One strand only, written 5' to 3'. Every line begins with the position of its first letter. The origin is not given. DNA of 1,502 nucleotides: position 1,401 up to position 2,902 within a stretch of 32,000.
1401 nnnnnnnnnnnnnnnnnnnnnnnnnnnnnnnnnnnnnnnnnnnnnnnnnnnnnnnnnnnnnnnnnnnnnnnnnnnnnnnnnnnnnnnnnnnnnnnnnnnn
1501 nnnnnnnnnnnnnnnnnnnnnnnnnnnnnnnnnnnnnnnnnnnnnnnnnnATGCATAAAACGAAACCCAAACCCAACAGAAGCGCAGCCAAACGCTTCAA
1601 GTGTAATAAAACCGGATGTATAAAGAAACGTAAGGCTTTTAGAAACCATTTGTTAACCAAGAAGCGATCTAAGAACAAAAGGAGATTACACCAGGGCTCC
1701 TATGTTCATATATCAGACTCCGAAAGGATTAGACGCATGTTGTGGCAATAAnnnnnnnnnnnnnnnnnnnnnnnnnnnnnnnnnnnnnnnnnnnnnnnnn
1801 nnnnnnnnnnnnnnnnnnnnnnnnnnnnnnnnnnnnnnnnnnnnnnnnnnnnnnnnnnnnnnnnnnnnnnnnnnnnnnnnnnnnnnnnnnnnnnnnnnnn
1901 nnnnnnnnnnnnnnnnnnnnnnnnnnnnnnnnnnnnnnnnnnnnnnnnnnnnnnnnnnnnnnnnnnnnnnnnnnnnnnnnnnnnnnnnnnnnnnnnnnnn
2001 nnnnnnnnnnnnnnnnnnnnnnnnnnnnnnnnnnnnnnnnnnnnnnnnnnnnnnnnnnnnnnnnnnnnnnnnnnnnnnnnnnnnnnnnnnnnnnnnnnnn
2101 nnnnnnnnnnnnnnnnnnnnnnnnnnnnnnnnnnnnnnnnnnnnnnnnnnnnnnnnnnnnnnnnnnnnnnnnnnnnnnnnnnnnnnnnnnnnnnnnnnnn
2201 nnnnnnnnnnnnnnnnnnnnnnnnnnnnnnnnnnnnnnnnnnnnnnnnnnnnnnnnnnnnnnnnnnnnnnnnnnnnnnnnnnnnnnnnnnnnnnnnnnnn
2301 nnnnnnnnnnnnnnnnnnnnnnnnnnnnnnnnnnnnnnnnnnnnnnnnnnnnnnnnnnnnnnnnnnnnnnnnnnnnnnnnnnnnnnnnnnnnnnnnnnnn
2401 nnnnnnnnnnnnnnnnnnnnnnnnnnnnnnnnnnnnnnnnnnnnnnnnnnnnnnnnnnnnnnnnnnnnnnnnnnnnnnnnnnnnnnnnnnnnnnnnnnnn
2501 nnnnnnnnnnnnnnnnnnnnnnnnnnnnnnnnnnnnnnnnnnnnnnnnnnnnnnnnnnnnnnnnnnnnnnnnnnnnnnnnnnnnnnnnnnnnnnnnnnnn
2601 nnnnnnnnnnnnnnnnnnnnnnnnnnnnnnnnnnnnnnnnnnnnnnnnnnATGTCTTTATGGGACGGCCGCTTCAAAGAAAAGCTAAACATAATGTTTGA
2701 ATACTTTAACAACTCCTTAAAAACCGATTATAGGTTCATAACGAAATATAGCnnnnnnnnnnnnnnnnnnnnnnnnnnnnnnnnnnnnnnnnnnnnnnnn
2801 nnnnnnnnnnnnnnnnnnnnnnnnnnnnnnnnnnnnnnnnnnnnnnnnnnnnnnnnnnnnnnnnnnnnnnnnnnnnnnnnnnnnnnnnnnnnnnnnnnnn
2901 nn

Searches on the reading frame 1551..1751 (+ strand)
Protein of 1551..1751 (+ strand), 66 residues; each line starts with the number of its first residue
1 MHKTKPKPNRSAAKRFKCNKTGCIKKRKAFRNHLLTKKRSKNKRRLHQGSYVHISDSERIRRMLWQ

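Call 7: search_protein_families(library=pfam, proteins=[window:1551-1751:+])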
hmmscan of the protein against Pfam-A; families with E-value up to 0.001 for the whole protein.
window:1551-1751:+ (66 aa): 1 family
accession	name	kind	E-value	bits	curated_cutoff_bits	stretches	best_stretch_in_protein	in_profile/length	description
PF01632.24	Ribosomal_L35p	-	4.5e-19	69.1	28.9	1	5-64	2-61/61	Ribosomal protein L35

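Call 10: find_encoding_contigs(protein=window:1551-1751:+, flank=10000, max_places=10)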
Protein window:1551-1751:+ (66 aa): no gene with exactly this product is on record in the collection.

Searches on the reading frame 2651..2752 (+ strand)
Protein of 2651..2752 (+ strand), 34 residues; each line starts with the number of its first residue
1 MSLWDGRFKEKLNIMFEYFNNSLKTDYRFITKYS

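Call 89: search_protein_families(library=ncbifam, proteins=[window:2651-2752:+], max_evalue=1)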
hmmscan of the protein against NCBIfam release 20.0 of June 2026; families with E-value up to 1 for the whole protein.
window:2651-2752:+ (34 aa): 2 families
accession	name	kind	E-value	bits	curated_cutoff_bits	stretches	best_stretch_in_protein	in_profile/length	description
NF008964.0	PRK12308.1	equivalog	8.6e-06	24.4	657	1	1-30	1-30/624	argininosuccinate lyase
TIGR00838.1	argH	equivalog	0.036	13.1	279.5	1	3-31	1-29/455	argininosuccinate lyase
